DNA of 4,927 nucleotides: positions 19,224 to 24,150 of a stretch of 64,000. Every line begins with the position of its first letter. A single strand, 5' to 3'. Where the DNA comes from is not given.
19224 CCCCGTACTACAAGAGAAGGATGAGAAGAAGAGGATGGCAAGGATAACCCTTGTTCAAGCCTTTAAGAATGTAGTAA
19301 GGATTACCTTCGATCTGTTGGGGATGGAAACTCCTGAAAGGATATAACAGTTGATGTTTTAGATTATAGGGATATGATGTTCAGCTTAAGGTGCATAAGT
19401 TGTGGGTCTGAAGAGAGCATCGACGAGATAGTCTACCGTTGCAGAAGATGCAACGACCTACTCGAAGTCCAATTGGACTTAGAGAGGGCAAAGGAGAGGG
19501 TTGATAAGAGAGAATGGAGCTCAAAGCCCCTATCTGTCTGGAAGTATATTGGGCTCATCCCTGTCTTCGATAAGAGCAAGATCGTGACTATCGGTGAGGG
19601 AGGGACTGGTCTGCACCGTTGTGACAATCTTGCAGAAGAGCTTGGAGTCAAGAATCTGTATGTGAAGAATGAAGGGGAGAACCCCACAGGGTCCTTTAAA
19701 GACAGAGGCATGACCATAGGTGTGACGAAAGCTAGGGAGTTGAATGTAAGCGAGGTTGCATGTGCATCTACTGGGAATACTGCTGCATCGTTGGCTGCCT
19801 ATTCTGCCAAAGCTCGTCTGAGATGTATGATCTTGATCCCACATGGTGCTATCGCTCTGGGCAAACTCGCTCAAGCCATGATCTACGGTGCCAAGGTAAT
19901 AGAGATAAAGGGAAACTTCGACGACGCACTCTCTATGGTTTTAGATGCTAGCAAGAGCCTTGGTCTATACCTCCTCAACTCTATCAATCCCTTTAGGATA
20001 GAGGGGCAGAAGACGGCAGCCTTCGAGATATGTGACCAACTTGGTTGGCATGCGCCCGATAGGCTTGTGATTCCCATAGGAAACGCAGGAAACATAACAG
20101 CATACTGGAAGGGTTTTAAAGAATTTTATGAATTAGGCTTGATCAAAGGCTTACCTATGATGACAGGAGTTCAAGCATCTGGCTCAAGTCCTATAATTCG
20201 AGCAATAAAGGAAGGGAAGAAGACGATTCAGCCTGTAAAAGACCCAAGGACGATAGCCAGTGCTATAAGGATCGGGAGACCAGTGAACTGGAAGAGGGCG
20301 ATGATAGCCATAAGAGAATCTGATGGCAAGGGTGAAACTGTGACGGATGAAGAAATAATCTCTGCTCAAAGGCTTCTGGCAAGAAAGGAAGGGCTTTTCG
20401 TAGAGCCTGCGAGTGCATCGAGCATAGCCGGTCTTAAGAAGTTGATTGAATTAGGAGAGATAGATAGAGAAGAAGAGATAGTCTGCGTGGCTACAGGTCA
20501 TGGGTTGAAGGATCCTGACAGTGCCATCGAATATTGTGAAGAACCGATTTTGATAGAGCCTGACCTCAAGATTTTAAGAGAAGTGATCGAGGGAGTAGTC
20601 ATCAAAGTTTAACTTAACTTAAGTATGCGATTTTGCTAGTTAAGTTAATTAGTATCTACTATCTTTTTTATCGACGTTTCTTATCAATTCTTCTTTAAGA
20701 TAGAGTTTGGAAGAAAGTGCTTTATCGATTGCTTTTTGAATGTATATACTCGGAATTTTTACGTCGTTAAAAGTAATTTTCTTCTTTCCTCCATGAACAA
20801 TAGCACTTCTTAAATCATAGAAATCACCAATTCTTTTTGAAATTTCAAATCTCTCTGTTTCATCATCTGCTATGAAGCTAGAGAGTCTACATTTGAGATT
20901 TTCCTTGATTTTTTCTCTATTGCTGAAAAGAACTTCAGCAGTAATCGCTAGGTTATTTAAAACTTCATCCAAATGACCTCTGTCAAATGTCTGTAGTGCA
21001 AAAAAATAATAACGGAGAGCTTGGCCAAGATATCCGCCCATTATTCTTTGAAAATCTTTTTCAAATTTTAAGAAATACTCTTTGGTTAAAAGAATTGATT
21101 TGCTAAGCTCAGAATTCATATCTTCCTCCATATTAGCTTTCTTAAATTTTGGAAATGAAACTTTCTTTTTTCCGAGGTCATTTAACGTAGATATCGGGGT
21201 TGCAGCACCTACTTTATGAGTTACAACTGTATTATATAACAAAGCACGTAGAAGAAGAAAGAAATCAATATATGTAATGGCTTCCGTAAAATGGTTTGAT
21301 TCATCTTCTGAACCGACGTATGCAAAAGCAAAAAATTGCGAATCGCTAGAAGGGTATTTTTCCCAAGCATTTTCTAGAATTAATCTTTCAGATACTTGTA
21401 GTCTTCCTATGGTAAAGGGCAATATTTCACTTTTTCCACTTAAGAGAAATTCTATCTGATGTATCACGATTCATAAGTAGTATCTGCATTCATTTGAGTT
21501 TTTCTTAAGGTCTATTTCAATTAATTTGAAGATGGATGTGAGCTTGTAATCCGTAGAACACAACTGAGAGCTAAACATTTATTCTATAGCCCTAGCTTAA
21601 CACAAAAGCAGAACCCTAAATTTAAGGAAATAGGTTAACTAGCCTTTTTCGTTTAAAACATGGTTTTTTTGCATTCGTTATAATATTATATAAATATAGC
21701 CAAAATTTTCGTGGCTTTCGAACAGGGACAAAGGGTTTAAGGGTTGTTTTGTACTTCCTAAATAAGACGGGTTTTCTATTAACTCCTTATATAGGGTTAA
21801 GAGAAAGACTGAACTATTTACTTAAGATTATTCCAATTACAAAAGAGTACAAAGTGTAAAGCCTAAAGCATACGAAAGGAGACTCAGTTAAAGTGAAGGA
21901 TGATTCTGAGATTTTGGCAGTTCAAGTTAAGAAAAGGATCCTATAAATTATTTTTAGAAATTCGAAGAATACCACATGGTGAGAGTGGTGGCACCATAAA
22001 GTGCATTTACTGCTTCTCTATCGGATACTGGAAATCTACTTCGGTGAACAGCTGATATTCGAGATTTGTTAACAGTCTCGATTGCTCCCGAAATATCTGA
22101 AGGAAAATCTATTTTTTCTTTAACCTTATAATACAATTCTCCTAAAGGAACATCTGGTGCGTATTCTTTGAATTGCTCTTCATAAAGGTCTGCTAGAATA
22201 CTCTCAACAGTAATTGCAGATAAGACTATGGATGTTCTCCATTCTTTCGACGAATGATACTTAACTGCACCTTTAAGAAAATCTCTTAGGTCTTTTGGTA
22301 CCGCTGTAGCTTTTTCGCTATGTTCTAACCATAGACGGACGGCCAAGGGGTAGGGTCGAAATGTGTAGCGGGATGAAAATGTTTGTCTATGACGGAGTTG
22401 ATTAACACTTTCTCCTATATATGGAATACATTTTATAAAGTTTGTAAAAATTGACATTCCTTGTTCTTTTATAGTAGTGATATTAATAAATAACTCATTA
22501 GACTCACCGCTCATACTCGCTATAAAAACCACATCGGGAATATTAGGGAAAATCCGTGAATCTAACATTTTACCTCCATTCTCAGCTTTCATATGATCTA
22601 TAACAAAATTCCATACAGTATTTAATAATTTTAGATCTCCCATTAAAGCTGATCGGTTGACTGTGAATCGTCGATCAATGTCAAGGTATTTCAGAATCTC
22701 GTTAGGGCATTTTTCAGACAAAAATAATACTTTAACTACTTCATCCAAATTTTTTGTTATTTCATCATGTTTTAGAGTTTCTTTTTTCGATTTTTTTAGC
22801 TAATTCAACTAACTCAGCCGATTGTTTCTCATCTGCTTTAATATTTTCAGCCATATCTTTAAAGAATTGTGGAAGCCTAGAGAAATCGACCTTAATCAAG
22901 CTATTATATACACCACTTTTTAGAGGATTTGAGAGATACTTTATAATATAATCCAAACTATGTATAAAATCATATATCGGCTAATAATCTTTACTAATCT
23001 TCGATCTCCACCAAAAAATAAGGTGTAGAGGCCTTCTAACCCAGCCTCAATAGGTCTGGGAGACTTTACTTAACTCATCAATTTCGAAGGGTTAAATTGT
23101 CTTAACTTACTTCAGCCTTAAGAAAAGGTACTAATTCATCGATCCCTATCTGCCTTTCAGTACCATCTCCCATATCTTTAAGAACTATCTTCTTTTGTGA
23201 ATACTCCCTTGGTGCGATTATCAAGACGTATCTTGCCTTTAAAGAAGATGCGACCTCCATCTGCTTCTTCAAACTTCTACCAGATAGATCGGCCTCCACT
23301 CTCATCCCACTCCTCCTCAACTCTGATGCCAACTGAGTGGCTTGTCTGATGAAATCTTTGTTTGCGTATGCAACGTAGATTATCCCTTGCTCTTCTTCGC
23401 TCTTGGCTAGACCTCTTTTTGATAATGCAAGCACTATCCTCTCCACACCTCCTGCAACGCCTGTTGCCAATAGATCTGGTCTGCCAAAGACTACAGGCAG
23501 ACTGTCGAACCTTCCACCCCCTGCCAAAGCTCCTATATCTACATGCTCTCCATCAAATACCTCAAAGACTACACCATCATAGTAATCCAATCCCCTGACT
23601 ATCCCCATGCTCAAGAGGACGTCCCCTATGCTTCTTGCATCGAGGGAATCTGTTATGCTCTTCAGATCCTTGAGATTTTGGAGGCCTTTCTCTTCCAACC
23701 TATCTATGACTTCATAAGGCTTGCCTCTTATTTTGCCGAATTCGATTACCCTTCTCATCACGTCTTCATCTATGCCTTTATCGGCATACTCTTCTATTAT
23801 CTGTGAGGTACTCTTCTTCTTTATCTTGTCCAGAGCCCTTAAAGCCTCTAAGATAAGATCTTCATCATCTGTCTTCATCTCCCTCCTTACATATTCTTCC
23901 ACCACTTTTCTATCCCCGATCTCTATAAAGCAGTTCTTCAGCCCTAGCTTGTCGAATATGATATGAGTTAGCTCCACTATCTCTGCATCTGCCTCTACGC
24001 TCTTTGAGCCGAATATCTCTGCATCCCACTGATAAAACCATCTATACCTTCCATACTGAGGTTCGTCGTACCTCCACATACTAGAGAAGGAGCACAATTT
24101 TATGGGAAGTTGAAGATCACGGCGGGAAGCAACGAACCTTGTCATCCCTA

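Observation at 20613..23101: AT-rich island between thrC and hisS encoding two unrelated HEPN-motif (Rx4H) proteins plus a small upstream ORF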

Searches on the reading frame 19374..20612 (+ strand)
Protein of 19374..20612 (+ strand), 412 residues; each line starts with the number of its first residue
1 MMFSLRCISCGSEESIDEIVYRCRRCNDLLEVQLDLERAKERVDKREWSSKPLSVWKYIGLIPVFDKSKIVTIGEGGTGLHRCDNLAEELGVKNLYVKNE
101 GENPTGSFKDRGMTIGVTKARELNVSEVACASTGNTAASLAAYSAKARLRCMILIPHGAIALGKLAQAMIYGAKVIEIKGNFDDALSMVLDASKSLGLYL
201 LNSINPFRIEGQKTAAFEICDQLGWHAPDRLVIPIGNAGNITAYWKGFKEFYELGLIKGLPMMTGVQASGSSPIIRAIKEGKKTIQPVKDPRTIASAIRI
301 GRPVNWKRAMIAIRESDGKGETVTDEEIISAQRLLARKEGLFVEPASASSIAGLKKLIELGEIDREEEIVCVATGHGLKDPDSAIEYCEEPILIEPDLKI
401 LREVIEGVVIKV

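Call 39: find_related_loci(query=window:19374-20612:+, collection=genome_contigs, flank=7000)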
Query window:19374-20612:+ (412 aa) in genome_contigs; peptide patterns used: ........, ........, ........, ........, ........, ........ (x = any residue, [..] = any of these).
492 stretches matched a pattern; 431 encode a relative of the query (tblastn E <= 1e-3); the best 80 are kept; 80 distinct loci.
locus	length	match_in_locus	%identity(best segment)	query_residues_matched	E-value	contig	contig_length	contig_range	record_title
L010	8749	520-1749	94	3-412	0e+0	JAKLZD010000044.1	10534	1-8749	MAG: Candidatus Methylarchaceae archaeon HK01M k127_3686349, whole genome shotgun sequence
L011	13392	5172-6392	73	1-407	0e+0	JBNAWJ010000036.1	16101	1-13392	MAG: Nitrososphaerales archaeon isolate Kamch4342-D-MF-061 bin18.fa-36, whole genome shotgun sequence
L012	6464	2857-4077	74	1-407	0e+0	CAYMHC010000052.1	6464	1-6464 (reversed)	MAG TPA_asm: uncultured Nitrosopumilales archaeon isolate binchicken_co124_355 genome assembly, contig: NODE_11008_lengt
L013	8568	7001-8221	74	1-407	0e+0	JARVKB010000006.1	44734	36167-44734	MAG: Nitrososphaeria archaeon isolate DRTY6_bin.138 NODE_2229_length_44734_cov_3.22577, whole genome shotgun sequence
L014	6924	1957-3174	74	2-407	0e+0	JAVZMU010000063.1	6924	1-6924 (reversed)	MAG: Nitrososphaerales archaeon isolate DRTY-6_201912_bins_25 DRTY-6_201912_bins_25_scaffold_63, whole genome shotgun se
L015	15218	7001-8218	73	1-406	0e+0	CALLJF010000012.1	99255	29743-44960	MAG: uncultured Nitrososphaerales archaeon isolate S1_Bin_METABAT__299_1 genome assembly, contig: c_000000185612, whole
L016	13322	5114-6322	64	3-405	0e+0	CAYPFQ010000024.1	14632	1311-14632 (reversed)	MAG TPA_asm: uncultured Candidatus Bathyarchaeia archaeon isolate binchicken_co124_364 genome assembly, contig: NODE_237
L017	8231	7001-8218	65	1-405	1e-174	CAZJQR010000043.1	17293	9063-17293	MAG TPA_asm: uncultured Candidatus Bathyarchaeia archaeon isolate SRP185410_co2_368 genome assembly, contig: NODE_3999_l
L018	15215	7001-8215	61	2-405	2e-170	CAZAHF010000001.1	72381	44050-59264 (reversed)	MAG TPA_asm: uncultured Candidatus Bathyarchaeia archaeon isolate binchicken_co184_336 genome assembly, contig: NODE_349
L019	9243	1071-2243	64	2-391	2e-170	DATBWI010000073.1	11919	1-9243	MAG TPA_asm: Candidatus Bathyarchaeia archaeon isolate SMAG_U7537 k141_382395, whole genome shotgun sequence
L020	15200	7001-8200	65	7-405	2e-170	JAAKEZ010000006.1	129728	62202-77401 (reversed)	Candidatus Bathyarchaeota archaeon A05DMB-2 NODE_104_length_129728_cov_11.121984, whole genome shotgun sequence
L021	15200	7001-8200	65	7-405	5e-170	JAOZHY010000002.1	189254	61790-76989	MAG: Candidatus Bathyarchaeota archaeon isolate SRBZ_5 k147_449304, whole genome shotgun sequence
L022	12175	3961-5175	63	2-405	5e-170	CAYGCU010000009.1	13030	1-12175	MAG TPA_asm: uncultured Candidatus Bathyarchaeia archaeon isolate ERP108616_co2_191 genome assembly, contig: NODE_8298_l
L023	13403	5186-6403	63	1-405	2e-169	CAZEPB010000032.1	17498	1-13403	MAG TPA_asm: uncultured Candidatus Bathyarchaeia archaeon isolate binchicken_co294_146 genome assembly, contig: NODE_345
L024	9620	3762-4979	64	1-405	1e-168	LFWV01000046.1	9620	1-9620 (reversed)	MAG: miscellaneous Crenarchaeota group-1 archaeon SG8-32-3 WOR_8-12_18242, whole genome shotgun sequence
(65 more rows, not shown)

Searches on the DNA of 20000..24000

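Call 14: search_rna_families(source=window, start=20000, end=24000, threshold=evalue, max_evalue=1)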
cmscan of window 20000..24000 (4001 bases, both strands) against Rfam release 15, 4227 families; matches with E-value up to 1: 0.
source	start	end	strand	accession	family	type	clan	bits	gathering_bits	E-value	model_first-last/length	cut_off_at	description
